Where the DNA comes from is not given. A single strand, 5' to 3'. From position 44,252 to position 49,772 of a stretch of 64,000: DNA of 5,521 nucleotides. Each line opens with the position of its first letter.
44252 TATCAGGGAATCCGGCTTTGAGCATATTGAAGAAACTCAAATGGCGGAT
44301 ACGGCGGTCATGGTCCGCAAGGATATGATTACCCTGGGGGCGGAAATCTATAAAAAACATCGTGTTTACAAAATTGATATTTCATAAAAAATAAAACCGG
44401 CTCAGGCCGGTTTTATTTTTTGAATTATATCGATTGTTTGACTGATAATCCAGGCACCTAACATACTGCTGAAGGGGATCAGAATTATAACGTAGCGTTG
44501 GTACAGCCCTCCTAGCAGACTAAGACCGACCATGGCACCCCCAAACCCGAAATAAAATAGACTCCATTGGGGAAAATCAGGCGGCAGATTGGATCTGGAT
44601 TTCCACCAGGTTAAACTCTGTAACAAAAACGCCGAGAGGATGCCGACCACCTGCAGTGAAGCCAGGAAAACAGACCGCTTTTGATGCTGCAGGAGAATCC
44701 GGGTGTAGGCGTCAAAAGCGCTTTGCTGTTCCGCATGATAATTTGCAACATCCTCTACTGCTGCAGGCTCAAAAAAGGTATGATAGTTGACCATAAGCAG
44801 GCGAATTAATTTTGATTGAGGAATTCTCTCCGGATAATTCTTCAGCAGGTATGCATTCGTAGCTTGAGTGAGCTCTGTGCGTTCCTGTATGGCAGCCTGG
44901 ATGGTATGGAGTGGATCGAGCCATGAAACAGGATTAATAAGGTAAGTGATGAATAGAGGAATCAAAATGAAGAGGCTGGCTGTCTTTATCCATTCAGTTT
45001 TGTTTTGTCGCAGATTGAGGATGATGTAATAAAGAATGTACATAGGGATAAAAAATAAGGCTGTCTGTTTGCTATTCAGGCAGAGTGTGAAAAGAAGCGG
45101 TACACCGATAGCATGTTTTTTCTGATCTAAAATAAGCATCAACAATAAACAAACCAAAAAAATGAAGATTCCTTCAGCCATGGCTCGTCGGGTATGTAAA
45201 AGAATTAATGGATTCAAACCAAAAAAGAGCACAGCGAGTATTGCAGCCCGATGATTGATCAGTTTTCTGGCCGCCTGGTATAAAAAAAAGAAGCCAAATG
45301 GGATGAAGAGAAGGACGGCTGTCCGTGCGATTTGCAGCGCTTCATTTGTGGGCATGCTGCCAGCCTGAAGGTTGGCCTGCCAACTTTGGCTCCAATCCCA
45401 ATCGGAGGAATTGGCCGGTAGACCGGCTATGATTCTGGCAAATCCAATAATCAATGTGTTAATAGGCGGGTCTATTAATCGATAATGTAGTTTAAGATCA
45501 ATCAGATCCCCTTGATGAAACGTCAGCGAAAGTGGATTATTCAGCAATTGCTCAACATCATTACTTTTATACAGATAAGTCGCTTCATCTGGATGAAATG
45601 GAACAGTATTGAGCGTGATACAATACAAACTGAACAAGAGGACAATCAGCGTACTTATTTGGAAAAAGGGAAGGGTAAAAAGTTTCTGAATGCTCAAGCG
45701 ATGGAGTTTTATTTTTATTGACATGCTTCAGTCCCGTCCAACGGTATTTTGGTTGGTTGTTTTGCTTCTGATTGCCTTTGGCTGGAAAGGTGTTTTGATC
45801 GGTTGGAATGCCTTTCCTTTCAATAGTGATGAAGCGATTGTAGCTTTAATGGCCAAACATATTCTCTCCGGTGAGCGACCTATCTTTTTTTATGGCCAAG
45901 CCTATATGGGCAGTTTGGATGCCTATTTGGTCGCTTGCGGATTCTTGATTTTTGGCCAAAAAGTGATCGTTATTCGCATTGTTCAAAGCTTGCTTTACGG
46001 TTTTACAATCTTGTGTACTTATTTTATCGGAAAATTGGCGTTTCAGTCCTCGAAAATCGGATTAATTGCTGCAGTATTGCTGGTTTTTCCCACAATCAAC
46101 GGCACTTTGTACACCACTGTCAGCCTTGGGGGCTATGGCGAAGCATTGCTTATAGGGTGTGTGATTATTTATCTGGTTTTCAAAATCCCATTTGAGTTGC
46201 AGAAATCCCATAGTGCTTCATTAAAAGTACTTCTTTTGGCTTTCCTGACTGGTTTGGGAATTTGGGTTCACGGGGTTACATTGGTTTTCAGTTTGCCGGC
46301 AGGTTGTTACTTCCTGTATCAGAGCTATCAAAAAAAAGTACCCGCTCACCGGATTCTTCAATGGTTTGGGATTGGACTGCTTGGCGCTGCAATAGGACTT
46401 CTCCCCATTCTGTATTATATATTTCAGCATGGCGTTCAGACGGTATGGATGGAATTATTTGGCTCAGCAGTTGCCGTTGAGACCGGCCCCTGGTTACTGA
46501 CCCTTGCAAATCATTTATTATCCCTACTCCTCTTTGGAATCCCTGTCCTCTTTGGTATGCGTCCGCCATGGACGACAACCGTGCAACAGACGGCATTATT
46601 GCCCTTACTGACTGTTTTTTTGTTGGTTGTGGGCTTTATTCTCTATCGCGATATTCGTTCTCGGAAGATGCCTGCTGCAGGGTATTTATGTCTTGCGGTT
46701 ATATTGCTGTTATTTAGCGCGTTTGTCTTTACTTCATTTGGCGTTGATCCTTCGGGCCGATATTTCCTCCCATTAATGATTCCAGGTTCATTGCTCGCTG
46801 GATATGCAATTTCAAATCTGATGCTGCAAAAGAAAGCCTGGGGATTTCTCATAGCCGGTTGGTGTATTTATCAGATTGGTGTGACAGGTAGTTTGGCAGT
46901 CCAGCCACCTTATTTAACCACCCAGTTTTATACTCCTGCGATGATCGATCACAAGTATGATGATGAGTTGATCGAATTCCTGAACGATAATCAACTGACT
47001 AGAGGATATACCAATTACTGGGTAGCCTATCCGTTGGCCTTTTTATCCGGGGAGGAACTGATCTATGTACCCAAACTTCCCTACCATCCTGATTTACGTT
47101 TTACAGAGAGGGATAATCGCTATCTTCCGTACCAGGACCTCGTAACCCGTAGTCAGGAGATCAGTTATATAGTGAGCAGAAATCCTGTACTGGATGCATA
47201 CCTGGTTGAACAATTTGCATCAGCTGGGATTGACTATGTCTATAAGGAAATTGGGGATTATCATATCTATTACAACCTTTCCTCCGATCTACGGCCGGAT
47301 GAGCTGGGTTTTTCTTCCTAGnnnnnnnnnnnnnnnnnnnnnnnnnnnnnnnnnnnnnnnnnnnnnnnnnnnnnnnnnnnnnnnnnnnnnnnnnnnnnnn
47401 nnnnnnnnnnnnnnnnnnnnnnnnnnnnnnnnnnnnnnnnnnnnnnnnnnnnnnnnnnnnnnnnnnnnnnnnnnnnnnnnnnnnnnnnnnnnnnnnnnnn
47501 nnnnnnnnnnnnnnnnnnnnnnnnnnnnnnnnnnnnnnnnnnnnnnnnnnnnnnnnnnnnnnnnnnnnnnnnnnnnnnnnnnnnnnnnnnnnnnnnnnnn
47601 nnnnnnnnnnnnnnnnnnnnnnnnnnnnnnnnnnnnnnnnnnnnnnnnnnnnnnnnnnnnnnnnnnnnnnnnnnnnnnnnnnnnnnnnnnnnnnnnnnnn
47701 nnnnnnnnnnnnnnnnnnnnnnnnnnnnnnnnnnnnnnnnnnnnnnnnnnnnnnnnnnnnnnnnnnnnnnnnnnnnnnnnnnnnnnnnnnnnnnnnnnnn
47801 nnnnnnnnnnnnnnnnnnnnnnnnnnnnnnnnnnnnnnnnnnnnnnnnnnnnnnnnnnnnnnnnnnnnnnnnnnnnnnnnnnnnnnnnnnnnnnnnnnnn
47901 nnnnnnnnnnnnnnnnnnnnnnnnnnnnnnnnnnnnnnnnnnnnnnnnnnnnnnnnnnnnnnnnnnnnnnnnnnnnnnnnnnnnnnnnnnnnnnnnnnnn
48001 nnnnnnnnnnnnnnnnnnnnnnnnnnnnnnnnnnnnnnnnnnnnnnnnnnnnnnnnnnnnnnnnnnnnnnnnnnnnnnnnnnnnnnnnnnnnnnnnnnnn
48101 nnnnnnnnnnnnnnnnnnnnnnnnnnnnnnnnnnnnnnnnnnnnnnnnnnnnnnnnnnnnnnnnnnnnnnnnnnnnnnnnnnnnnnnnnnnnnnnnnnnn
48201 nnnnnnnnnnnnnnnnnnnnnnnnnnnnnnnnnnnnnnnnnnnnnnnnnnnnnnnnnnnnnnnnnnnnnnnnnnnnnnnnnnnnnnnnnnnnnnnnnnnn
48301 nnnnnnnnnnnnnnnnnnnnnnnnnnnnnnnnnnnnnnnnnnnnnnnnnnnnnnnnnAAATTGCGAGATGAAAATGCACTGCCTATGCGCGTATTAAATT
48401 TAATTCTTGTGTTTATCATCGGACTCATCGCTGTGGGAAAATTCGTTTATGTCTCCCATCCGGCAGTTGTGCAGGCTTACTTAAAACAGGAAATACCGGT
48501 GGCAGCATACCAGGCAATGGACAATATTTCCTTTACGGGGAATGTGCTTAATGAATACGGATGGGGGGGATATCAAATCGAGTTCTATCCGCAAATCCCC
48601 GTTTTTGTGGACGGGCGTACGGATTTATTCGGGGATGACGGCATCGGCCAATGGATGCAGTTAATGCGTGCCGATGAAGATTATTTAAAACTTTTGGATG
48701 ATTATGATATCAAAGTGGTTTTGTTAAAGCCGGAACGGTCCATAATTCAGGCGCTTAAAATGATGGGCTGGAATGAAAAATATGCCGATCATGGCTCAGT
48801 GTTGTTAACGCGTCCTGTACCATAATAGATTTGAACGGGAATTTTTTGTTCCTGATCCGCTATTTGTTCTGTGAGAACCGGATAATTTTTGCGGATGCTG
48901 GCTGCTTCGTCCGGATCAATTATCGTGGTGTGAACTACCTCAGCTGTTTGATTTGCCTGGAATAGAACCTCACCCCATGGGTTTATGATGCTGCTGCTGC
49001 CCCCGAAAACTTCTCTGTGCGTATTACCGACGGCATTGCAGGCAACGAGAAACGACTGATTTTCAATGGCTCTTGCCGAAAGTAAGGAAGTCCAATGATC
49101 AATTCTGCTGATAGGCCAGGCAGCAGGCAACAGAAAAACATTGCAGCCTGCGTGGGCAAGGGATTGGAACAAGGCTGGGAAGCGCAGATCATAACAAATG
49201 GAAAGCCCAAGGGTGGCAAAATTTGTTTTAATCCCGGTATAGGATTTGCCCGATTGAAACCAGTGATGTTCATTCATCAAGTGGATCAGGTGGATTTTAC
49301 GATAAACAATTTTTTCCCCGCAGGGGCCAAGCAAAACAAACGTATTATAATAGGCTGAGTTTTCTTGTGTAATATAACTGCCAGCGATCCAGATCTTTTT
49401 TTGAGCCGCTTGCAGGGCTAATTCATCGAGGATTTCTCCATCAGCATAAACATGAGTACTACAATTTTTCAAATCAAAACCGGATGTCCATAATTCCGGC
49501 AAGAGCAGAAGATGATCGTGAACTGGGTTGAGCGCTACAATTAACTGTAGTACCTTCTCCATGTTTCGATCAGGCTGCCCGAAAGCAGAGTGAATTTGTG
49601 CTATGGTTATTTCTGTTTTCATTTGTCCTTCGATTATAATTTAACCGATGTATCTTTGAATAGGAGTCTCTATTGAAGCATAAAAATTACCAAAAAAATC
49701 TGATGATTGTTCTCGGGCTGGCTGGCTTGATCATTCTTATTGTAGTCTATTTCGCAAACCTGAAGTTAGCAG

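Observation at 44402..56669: Array of seven paralogous GT-C-fold (ArnT/PMT/GT39-like) membrane glycosyltransferase-like genes with embedded nitrilase and a soluble histidine kinase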

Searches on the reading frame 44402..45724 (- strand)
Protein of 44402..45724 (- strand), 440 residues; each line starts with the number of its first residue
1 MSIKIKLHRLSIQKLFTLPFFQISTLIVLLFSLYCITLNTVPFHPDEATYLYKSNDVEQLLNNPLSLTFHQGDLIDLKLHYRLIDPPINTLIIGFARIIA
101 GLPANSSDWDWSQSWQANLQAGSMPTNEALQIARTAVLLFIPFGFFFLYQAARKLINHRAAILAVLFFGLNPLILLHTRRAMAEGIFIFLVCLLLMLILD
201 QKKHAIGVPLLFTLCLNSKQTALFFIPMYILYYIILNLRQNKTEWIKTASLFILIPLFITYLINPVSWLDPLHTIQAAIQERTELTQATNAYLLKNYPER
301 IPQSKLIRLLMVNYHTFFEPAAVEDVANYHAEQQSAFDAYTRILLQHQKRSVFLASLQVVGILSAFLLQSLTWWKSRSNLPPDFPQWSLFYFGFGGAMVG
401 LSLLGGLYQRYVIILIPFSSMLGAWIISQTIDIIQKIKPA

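Call 4: search_protein_families(library=pfam, proteins=[window:44402-45724:-], max_evalue=0.1)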
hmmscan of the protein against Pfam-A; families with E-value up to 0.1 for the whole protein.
window:44402-45724:- (440 aa): 1 family
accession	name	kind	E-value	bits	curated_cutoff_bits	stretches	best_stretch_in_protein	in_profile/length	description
PF13231.12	PMT_2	-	3.6e-07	30.9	26.1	1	134-257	25-154/160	Dolichyl-phosphate-mannose-protein mannosyltransferase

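Call 5: search_protein_families(library=ncbifam, proteins=[window:44402-45724:-], max_evalue=0.1)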
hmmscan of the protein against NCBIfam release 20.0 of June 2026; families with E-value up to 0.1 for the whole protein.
window:44402-45724:- (440 aa): 0 families

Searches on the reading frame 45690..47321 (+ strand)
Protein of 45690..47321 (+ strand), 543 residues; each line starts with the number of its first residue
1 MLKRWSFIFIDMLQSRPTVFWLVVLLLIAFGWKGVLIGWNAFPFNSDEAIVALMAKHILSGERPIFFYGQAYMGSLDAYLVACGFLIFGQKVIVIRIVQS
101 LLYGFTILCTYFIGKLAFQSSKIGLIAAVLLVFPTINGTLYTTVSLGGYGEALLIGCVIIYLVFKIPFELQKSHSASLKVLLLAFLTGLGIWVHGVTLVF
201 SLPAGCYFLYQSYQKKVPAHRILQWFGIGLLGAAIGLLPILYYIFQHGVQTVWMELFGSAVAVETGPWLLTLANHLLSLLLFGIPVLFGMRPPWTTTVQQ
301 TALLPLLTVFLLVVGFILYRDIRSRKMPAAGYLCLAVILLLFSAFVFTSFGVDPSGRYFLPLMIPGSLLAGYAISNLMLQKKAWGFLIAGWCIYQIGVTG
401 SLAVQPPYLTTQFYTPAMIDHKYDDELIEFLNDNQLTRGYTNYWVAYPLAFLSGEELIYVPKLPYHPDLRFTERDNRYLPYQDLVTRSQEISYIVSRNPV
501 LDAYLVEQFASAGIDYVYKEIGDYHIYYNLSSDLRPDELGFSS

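Call 4: search_protein_families(library=pfam, proteins=[window:45690-47321:+], max_evalue=0.1)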
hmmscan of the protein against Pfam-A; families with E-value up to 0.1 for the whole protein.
window:45690-47321:+ (543 aa): 2 families
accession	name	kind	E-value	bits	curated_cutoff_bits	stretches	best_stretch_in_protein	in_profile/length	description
PF13231.12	PMT_2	-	2.8e-05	24.8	26.1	1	78-242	7-159/160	Dolichyl-phosphate-mannose-protein mannosyltransferase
PF11028.14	TMEM260-like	-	0.012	15.8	24.2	1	123-214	88-175/179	Protein O-mannosyl-transferase TMEM260-like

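Call 5: search_protein_families(library=ncbifam, proteins=[window:45690-47321:+], max_evalue=0.1)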
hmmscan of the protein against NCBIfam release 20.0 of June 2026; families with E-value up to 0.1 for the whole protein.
window:45690-47321:+ (543 aa): 0 families

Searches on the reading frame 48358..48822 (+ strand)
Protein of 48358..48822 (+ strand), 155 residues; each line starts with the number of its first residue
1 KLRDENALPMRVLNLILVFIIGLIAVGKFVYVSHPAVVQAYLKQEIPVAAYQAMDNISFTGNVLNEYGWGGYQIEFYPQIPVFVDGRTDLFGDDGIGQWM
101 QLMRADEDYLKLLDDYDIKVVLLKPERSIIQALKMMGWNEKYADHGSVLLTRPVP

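Call 76: search_solved_structures(query=A4, max_evalue=10, show_alignments=4)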
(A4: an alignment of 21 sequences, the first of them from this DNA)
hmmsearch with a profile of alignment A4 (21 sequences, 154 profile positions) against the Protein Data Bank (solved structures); distinct sequences matched with E-value up to 10: 0.

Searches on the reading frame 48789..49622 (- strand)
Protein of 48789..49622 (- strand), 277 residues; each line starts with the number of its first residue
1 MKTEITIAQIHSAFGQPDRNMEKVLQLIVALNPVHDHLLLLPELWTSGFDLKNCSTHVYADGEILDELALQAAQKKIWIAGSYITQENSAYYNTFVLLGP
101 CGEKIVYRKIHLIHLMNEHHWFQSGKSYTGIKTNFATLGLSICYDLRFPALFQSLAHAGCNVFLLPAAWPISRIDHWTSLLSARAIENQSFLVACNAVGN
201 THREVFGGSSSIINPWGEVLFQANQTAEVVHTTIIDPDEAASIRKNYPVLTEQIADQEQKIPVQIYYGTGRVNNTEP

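Call 4: search_protein_families(library=pfam, proteins=[window:48789-49622:-], max_evalue=0.1)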
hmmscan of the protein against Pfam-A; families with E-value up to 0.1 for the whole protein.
window:48789-49622:- (277 aa): 1 family
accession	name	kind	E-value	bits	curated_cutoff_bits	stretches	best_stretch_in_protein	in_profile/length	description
PF00795.27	CN_hydrolase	-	2.5e-39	135.6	23.2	1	5-244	2-255/256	Carbon-nitrogen hydrolase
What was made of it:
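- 48789..49622 (-): CN_hydrolase (omega-amidase/YafV-like, 277 aa) on the opposite strand. It is an optional insert and probably not part of the system. Pfam CN_hydrolase scores 135.6 bits (call 4).
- Checked: A CN_hydrolase gene lies on the minus strand at 48789-49622 (135.6 bits, call 4).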

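Call 5: search_protein_families(library=ncbifam, proteins=[window:48789-49622:-], max_evalue=0.1)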
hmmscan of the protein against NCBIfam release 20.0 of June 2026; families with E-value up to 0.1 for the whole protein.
window:48789-49622:- (277 aa): 10 families
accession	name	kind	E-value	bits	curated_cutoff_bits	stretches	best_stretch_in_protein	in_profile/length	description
NF007757.0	PRK10438.1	equivalog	3.4e-37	128.1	249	1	36-228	35-225/256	amidohydrolase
NF033621.1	de_GSH_amidase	exception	8.4e-28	97.4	355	1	18-253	14-253/260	deaminated glutathione amidase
NF010588.0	PRK13981.1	equivalog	1.8e-25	89.3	479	1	2-245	4-254/546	NAD+ synthase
NF043013.1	DeGluthAmidYersProt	equivalog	2.3e-25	89.3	500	1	107-251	113-266/278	deaminated glutathione amidase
NF040852.1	nitrile_Arch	equivalog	7.2e-25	87.6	500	1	5-243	3-243/262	nitrilase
TIGR03381.1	agmatine_aguB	equivalog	1.2e-22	80.5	410.25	1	7-252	3-270/279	N-carbamoylputrescine amidase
NF009803.0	PRK13287.1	equivalog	4.4e-12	45.4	406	1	36-249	53-271/333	formamidase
TIGR00546.1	lnt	equivalog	1.3e-07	31.1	132.9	1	91-201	251-386/395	apolipoprotein N-acyltransferase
NF009802.0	PRK13286.1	equivalog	7.1e-07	28.5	427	1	38-231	54-254/345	aliphatic amidase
NF002730.0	PRK02628.1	equivalog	0.037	12.2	473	0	5-76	15-89/677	NAD(+) synthase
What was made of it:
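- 48789..49622 (-): The best NCBIfam hit, PRK10438 amidohydrolase, is below its cutoff (call 5).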

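Call 8: find_encoding_contigs(protein=window:48789-49622:-, flank=10000, max_places=10)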
Protein window:48789-49622:- (277 aa): 2 contigs read that carry it; 2 places shown.
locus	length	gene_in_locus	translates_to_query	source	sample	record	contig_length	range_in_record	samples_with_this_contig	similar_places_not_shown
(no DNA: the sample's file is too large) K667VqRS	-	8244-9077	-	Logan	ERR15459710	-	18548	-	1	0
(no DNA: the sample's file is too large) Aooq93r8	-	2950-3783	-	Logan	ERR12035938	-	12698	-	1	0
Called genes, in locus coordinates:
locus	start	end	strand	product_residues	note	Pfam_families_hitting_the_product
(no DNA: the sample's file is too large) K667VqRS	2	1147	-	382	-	?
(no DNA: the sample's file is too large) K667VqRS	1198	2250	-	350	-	PF05384:DegS (weak), PF07730:HisKA_3, PF13581:HATPase_c_2 (weak), PF02518:HATPase_c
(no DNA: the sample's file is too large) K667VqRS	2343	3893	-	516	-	-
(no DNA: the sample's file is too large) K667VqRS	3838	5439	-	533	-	-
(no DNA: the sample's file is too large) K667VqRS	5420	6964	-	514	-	PF13231:PMT_2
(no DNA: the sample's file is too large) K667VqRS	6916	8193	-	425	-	PF09594:GT87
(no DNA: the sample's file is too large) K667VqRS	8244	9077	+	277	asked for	PF00795:CN_hydrolase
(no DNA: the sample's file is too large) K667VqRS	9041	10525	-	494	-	-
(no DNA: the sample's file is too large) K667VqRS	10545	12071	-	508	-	-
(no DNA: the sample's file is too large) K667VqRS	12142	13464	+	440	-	PF13231:PMT_2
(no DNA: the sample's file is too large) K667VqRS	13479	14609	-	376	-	PF00583:Acetyltransf_1 (faint)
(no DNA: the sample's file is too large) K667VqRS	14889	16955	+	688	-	PF03190:Thioredox_DsbH, PF13899:Thioredoxin_7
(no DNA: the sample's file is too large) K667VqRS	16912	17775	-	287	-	PF00561:Abhydrolase_1, PF02230:Abhydrolase_2 (faint), PF12146:Hydrolase_4, PF12697:Abhydrolase_6, PF00756:Esterase (weak)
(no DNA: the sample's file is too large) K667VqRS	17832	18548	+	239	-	?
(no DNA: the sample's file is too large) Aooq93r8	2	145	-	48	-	?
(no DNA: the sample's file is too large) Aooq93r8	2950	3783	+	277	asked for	PF00795:CN_hydrolase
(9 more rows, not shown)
